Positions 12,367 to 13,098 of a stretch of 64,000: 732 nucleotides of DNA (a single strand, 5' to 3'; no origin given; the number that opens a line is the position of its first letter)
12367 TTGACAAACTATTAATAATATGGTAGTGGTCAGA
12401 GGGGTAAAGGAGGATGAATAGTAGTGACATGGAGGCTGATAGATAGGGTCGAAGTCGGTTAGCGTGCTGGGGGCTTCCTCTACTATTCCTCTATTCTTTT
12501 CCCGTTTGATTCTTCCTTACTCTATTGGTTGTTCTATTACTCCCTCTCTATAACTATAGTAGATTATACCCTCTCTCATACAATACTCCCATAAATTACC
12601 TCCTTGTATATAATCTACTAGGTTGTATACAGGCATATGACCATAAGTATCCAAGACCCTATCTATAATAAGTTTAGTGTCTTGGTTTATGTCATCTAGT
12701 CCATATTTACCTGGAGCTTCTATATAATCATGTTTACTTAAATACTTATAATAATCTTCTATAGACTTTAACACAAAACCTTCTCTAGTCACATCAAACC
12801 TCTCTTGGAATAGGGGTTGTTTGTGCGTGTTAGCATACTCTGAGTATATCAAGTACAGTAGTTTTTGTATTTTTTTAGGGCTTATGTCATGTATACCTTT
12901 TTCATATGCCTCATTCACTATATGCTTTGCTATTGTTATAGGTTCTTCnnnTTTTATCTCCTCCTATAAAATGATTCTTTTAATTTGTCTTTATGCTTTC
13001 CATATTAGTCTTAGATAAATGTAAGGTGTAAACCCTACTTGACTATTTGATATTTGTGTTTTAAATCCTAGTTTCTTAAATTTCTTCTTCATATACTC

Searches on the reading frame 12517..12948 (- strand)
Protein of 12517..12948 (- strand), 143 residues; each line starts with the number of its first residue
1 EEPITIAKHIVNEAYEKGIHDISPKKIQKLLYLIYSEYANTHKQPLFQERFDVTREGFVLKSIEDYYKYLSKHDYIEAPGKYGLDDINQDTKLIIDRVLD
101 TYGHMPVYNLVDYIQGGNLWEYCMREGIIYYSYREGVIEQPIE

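Call 102: search_protein_families(library=pfam, proteins=[window:12517-12948:-], max_evalue=0.01)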
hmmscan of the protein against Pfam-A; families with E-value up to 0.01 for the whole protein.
window:12517-12948:- (143 aa): 1 family
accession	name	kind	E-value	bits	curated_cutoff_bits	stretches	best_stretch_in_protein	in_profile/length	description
PF13274.11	SocA_Panacea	-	8.1e-09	36.8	25.7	1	27-120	1-112/113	Antitoxin SocA-like, Panacea domain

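Call 103: search_protein_families(library=phrogs, proteins=[window:12517-12948:-], max_evalue=0.001)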
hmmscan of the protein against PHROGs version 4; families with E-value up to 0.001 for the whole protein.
window:12517-12948:- (143 aa): 2 families
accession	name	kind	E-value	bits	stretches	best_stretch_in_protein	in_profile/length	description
phrog_1281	-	unknown function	1.4e-19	71.5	1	3-115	10-121/195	-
phrog_10390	-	unknown function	6.5e-09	36.7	1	5-120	153-270/299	-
